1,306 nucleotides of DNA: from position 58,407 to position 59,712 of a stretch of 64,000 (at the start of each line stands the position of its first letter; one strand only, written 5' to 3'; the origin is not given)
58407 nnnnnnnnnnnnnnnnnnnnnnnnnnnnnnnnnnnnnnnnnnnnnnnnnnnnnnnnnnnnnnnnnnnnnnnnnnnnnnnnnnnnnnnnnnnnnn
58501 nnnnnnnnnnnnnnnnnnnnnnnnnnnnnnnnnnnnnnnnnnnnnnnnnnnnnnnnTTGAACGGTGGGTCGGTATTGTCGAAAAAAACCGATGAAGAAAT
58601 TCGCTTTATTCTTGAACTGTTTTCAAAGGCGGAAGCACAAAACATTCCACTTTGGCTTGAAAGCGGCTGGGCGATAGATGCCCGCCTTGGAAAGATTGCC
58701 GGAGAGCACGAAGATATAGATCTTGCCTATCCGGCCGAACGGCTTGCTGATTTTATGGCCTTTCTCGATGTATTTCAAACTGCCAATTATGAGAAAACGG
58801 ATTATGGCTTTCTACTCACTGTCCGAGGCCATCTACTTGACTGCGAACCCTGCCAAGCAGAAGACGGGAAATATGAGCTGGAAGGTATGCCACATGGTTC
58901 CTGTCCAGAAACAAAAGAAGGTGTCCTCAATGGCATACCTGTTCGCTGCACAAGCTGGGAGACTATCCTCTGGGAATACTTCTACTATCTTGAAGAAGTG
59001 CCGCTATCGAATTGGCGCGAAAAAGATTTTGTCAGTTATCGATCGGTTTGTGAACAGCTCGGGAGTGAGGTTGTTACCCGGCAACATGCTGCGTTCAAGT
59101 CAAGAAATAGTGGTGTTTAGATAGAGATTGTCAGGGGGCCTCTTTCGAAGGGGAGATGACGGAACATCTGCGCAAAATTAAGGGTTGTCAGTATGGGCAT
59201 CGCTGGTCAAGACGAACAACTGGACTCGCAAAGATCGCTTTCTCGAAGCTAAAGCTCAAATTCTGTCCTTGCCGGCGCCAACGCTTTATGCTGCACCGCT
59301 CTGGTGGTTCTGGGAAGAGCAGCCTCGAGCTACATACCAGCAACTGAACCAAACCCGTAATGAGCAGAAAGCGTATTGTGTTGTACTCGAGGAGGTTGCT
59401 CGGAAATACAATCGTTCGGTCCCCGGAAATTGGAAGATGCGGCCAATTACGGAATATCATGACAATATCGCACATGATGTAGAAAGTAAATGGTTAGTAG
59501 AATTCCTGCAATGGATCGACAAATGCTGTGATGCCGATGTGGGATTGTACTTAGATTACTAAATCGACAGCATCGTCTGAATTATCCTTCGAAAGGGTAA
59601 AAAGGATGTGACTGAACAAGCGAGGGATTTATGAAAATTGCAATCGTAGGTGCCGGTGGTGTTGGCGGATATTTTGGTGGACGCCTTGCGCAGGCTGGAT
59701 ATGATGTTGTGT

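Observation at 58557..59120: Chromosomal ANT(2'')-Ia (AadB)-like nucleotidyltransferase homolog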

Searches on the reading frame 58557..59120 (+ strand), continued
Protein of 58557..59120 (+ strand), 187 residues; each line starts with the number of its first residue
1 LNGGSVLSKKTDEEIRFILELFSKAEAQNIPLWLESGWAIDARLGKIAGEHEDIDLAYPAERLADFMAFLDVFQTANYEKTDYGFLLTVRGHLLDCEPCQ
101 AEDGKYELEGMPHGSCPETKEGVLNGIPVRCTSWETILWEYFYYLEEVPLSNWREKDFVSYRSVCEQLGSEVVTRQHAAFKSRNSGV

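Call 13: find_related_loci(query=A1, collection=genome_contigs, flank=6000)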
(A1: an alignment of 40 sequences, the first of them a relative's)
Query A1 (181 aa) in genome_contigs; peptide patterns used: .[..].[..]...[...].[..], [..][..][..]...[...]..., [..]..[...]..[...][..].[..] (x = any residue, [..] = any of these).
305 stretches matched a pattern; 123 encode a relative of the query (tblastn E <= 1e-3); the best 80 are kept; 80 distinct loci.
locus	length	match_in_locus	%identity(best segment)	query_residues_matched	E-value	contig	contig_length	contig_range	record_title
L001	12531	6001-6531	52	4-180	2e-62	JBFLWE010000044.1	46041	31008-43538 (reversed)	MAG: Pseudomonadota bacterium isolate MAG024 MAG024_44, whole genome shotgun sequence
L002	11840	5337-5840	58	9-176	4e-60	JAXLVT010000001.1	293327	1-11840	MAG: Anaerolineales bacterium isolate STL-CHL4 C4.48.fa-1, whole genome shotgun sequence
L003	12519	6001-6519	55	9-181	2e-59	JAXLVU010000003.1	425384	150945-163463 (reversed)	MAG: Anaerolineales bacterium isolate STL-CHL5 C4.92.fa-3, whole genome shotgun sequence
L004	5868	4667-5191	50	5-179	3e-57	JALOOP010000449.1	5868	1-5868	MAG: Oculatellaceae cyanobacterium Prado106 scaffold_36223, whole genome shotgun sequence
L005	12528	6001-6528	51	2-177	3e-57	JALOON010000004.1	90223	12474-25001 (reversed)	MAG: Oscillatoriaceae cyanobacterium Prado104 scaffold_120, whole genome shotgun sequence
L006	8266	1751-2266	50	9-180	3e-56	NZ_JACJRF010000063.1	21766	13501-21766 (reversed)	Anabaena subtropica FACHB-260 contig63, whole genome shotgun sequence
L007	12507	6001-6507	50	7-175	2e-56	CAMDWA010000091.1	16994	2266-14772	MAG: Thermoflexus hugenholtzii JAD2 isolate LE-05nov19-69 genome assembly, contig: LE-05nov19-C4991, whole genome shotgu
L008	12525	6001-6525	49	5-179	2e-56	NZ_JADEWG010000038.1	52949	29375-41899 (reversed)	[Phormidium] sp. LEGE 05292 NODE_38_length_52949_cov_15.7097, whole genome shotgun sequence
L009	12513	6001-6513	52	5-175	2e-56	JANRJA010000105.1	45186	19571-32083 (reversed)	MAG: Oculatellaceae cyanobacterium bins.114 k141_5331901, whole genome shotgun sequence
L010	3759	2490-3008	51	8-180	1e-56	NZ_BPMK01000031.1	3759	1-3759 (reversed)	Noviherbaspirillum aridicola strain NCCP-691 sequence31, whole genome shotgun sequence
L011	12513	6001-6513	52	5-175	4e-56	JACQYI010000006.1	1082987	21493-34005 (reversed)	MAG: Oscillatoriophycideae cyanobacterium NC_groundwater_1537_Pr4_S-0.65um_50_18 SR1-18-Sp65_coassembly_scaffold_13253,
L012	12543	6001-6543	48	1-181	8e-56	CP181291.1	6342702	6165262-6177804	MAG: Microcoleus sp. isolate GLPB chromosome, complete genome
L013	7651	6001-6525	51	1-175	8e-56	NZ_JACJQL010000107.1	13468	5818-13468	Nostoc parmelioides FACHB-3921 contig107, whole genome shotgun sequence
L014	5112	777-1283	51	9-177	7e-56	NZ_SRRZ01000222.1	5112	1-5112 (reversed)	Microcoleus asticus IPMA8 template.sbt_222, whole genome shotgun sequence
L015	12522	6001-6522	48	5-178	2e-55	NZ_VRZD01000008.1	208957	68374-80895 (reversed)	MAG: Pantanalinema sp. GBBB05 NODE_28_length_208957_cov_7.404319, whole genome shotgun sequence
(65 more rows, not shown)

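Call 38: predict_structure(alignment_id=A2)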
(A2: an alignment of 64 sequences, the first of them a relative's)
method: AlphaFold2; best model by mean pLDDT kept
length: 181 residues; sequences in the alignment: 64
mean_pLDDT: 96.6   pTM: 0.90
mean pLDDT of the five models: 96.6, 96.6, 96.2, 96.1, 95.8
residues with pLDDT >= 90: 175; 70-90: 5; 50-70: 1; < 50: 0
segments of 3 or more residues with pLDDT < 50: none
pLDDT, mean of each block of 10 residues (from residue 1): 94 98 98 98 95 98 96 97 98 97 97 98 99 97 96 97 98 93 55
secondary structure, 60 per line:
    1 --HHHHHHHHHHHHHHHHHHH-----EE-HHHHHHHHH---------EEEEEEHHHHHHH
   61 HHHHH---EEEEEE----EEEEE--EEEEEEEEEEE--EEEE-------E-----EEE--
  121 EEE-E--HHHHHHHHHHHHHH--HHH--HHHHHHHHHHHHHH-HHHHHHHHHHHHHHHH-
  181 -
elements in order: H3-21 H30-38 E48-53 H54-65 E69-74 E79-83 E86-96 E99-102 E116-118 E121-123 H128-141 H149-162 H164-179

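Call 45: fold_search(model_id=the predicted structure, library=pdb)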
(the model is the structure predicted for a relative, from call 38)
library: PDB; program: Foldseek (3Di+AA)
matches with E <= 10: 562; with E <= 0.001: 29
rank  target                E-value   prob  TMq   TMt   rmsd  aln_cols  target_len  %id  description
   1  4xje                  8.6e-24  1.00  0.93  0.96   1.1       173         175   46  CRYSTAL STRUCTURE OF ANT(2") IN COMPLEX WITH AMP AND TOBRAMYCIN (released 2016-01-20)
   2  5cfu                  1.2e-23  1.00  0.92  0.96   1.1       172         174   46  Crystal Structure of ANT(2")-Ia in complex with adenylyl-2"-tobramycin (released 2016-07-20)
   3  5cfs                  3.4e-23  1.00  0.92  0.94   1.1       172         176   46  Crystal Structure of ANT(2")-Ia in complex with AMPCPP and tobramycin (released 2016-03-16)
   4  4wqk                  8.8e-23  1.00  0.91  0.95   1.1       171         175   47  Crystal structure of aminoglycoside nucleotidylyltransferase ANT(2")-Ia, apo form (released 2014-11-12)
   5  5kqj_MODEL_1_A        2.9e-22  1.00  0.92  0.90   1.3       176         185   45  Solution Structure of Antibiotic-Resistance Factor ANT(2'')-Ia Reveals Substrate-Regulated Conformation Dynami (released 2017-07-12)
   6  4fo1_A                5.0e-08  1.00  0.62  0.70   4.3       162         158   17  Crystal structure of lincosamide antibiotic adenylyltransferase LnuA, apo (released 2012-07-04)
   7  8an5_B                1.3e-05  1.00  0.56  0.56   4.9       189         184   12  MenAT1 toxin-antitoxin complex (rv0078a-rv0078b) from Mycobacterium tuberculosis H37Rv (released 2023-08-02)
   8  2ewr                  1.4e-05  1.00  0.51  0.57   6.9       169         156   16  Crystal structure of a putative nucleotidyltransferase (tm1012) from Thermotoga maritima at 1.60 A resolution (released 2005-12-06)
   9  2fcl                  2.7e-05  1.00  0.54  0.60   6.5       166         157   15  Crystal structure of a putative nucleotidyltransferase (tm1012) from Thermotoga maritima at 1.35 A resolution (released 2006-03-14)
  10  8an4_A                4.8e-05  1.00  0.58  0.55   5.3       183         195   12  MenT1 toxin (rv0078a) from Mycobacterium tuberculosis H37Rv (released 2023-08-02)
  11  5uvd                  5.8e-05  1.00  0.58  0.50   7.1       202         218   16  Crystal structure of an antigenic nucleotidyltransferase-like protein from Paracoccidioides brasiliensis (released 2018-01-31)
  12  8an4_B                7.1e-05  1.00  0.57  0.55   5.5       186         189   12  MenT1 toxin (rv0078a) from Mycobacterium tuberculosis H37Rv (released 2023-08-02)
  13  4hx0                  9.7e-05  1.00  0.52  0.57   6.2       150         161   15  Crystal structure of a putative nucleotidyltransferase (TM1012) from Thermotoga maritima at 1.87 A resolution (released 2013-09-11)
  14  6kal_D                1.4e-04  1.00  0.41  0.19   9.1       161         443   15  Crystal structure of FKRP in complex with Mg ion and CMP (released 2020-01-15)
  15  8rr5                  1.9e-04  1.00  0.49  0.51   7.9       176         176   12  MenT1 toxin (rv0078a) from Mycobacterium tuberculosis H37Rv, phosphorylated at T39 (released 2024-09-11)
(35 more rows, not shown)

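Call 47: search_dna_similar(query=P0001, collection=plasmids, mode=protein, rows=spread, max_rows=25)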
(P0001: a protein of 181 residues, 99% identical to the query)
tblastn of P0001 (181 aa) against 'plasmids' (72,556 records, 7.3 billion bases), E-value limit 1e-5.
Records with a match: 477; places in all: 488; records where one place covers at least 80% of the query: 476.
Best place of each record, by identity: <60% 477.
By first word of the organism name: Klebsiella 117; Enterobacter 90; Acinetobacter 69; Pseudomonas 49; Providencia 30; Salmonella 27; Escherichia 26; Citrobacter 20; Proteus 8; Vibrio 6; and 20 more.
By predicted mobility (MOB-suite, as given by PLSDB): conjugative 345; mobilizable 80; non-mobilizable 52.
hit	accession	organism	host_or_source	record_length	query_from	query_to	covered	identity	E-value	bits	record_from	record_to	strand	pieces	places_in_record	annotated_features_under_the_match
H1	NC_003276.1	Nostoc sp. PCC 7120 = FACHB-418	-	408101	5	175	94%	51.5%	1e-51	183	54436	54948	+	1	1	aminoglycoside nucleotidyltransferase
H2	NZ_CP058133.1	Klebsiella quasipneumoniae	culture,Wastewater influent sample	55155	1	177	98%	45.2%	7e-49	176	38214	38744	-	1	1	ANT(2'')-Ia: ANT(2'') | aadB: aminoglycoside nucleotidyltransferase ANT(2'')-Ia | ant(2'')-Ia: aminoglycoside nucleotidyltransferase ANT(2'')-Ia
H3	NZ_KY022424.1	Acinetobacter baumannii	-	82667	1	177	98%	45.2%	7e-49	176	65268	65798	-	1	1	aadB: aminoglycoside nucleotidyltransferase ANT(2'')-Ia | ant(2'')-Ia: aminoglycoside nucleotidyltransferase ANT(2'')-Ia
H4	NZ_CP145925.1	Providencia hangzhouensis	-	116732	1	177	98%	45.2%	7e-49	176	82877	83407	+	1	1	aadB: aminoglycoside nucleotidyltransferase ANT(2'')-Ia | ant(2'')-Ia: aminoglycoside nucleotidyltransferase ANT(2'')-Ia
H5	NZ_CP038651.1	Acinetobacter baumannii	Homosapiens,blood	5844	1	177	98%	45.2%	7e-49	176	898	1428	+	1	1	ANT(2'')-Ia: ANT(2'') | aadB: aminoglycoside nucleotidyltransferase ANT(2'')-Ia | ant(2'')-Ia: aminoglycoside nucleotidyltransferase ANT(2'')-Ia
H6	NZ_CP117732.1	Klebsiella grimontii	Homo sapiens,skin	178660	1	177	98%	45.2%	7e-49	176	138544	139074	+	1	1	aadB: aminoglycoside nucleotidyltransferase ANT(2'')-Ia | ant(2'')-Ia: aminoglycoside nucleotidyltransferase ANT(2'')-Ia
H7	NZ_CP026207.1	Escherichia coli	-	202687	1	177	98%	45.2%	7e-49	176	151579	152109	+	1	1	aadB: aminoglycoside nucleotidyltransferase ANT(2'')-Ia | ant(2'')-Ia: aminoglycoside nucleotidyltransferase ANT(2'')-Ia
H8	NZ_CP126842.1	Enterobacter hormaechei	Homo sapiens,isolated bacterial ...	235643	1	177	98%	45.2%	7e-49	176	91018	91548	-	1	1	aadB: aminoglycoside nucleotidyltransferase ANT(2'')-Ia | ant(2'')-Ia: aminoglycoside nucleotidyltransferase ANT(2'')-Ia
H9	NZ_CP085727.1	Citrobacter freundii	Homo sapiens,rectal swab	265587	1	177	98%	45.2%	7e-49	176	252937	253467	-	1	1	aadB: aminoglycoside nucleotidyltransferase ANT(2'')-Ia | ant(2'')-Ia: aminoglycoside nucleotidyltransferase ANT(2'')-Ia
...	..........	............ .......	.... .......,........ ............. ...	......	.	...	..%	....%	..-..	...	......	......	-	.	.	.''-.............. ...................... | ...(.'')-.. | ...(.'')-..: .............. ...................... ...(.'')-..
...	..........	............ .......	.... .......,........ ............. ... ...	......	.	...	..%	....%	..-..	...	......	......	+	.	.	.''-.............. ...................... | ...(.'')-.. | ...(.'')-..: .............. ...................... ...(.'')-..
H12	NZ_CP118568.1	Enterobacter hormaechei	Homo sapiens,blood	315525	1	177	98%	45.2%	7e-49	176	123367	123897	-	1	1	aadB: aminoglycoside nucleotidyltransferase ANT(2'')-Ia | ant(2'')-Ia: aminoglycoside nucleotidyltransferase ANT(2'')-Ia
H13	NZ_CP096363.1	Providencia sp. PROV008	Clinical or host-associated ...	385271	1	177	98%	45.2%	7e-49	176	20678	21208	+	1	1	aadB: aminoglycoside nucleotidyltransferase ANT(2'')-Ia | ant(2'')-Ia: aminoglycoside nucleotidyltransferase ANT(2'')-Ia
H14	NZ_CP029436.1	Klebsiella quasipneumoniae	Homo sapiens,Peri-rectal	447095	1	177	98%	45.2%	7e-49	176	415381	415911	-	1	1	aadB: aminoglycoside nucleotidyltransferase ANT(2'')-Ia | ant(2'')-Ia: aminoglycoside nucleotidyltransferase ANT(2'')-Ia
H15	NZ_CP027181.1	Acinetobacter baumannii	-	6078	1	177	98%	45.2%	7e-49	176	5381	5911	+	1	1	ANT(2'')-Ia: ANT(2'') | aadB: aminoglycoside nucleotidyltransferase ANT(2'')-Ia | ant(2'')-Ia: aminoglycoside nucleotidyltransferase ANT(2'')-Ia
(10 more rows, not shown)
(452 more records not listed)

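Call 71: predict_structure(alignment_id=A3)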
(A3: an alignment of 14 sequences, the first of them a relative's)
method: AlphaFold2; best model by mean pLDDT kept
length: 199 residues; sequences in the alignment: 14
mean_pLDDT: 93.2   pTM: 0.86
mean pLDDT of the five models: 93.2, 91.9, 91.6, 91.6, 90.5
residues with pLDDT >= 90: 153; 70-90: 45; 50-70: 1; < 50: 0
segments of 3 or more residues with pLDDT < 50: none
pLDDT, mean of each block of 10 residues (from residue 1): 92 93 88 95 97 97 97 96 95 97 91 97 90 97 92 94 87 88 95 87
secondary structure, 60 per line:
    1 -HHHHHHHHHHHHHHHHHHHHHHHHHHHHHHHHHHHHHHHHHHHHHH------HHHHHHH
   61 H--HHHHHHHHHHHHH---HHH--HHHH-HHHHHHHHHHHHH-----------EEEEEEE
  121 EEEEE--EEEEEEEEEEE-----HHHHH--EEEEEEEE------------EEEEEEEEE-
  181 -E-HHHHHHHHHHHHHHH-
elements in order: H2-47 H54-61 H64-76 H85-88 H90-102 E114-125 E128-138 H144-148 E151-158 E171-179 H184-198

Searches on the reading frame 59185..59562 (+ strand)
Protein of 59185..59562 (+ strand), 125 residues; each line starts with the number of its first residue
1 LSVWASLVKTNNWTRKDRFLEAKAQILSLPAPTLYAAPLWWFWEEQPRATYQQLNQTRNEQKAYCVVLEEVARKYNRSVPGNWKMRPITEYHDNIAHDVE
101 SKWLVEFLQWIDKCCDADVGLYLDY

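Call 3: search_protein_families(library=pfam, proteins=[window:59185-59562:+], max_evalue=0.01)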
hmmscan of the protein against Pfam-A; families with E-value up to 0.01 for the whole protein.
window:59185-59562:+ (125 aa): 0 families

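Call 4: search_protein_families(library=ncbifam, proteins=[window:59185-59562:+], max_evalue=0.01)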
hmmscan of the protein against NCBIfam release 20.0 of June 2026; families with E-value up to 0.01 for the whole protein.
window:59185-59562:+ (125 aa): 0 families

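Call 61: search_protein_representatives(protein=window:59185-59559:+)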
Query: 125 residues. Proteins with E-value up to 0.001 (for the whole library): 34; up to 1e-10: 6; up to 1e-30: 0. The best 34 are listed.
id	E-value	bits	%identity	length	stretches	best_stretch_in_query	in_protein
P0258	6.7e-20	87.6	42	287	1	9-125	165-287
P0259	2.2e-18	82.7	40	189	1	4-125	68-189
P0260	1.2e-14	70.6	35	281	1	5-125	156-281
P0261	9.5e-13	64.5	37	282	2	5-125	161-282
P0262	3.0e-12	62.8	38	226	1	4-125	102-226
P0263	9.7e-12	61.2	34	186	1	8-125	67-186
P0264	6.0e-10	55.4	38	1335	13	33-65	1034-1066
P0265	1.8e-09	53.8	29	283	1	6-125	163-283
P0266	7.3e-09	51.9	34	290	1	3-124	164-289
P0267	1.1e-08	51.3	30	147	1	8-124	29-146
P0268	1.4e-08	51.0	27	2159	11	58-107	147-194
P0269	5.3e-08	49.1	32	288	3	11-125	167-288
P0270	1.8e-07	47.4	25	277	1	6-124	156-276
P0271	4.0e-07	46.3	29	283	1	6-123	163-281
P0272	5.5e-07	45.8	28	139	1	5-125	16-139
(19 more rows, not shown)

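Call 62: search_protein_families(library=pfam, proteins=[P0258, P0259, P0260, P0261, P0262, P0263, P0265, P0266, P0267, window:59185-59559:+], max_evalue=0.01)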
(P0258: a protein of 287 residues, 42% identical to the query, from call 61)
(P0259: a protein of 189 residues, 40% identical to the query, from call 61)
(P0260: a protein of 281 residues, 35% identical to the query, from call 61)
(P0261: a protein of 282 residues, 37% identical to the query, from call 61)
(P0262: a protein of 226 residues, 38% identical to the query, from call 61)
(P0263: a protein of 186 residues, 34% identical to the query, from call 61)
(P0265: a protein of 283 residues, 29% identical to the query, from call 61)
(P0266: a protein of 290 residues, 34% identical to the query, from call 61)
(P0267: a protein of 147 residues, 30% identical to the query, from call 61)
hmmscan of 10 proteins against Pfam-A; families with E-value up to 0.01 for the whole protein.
P0258 (287 aa): 0 families

P0259 (189 aa): 0 families

P0260 (281 aa): 0 families

P0261 (282 aa): 0 families

P0262 (226 aa): 0 families

P0263 (186 aa): 0 families

P0265 (283 aa): 0 families

P0266 (290 aa): 0 families

P0267 (147 aa): 0 families

window:59185-59559:+ (125 aa): 0 families
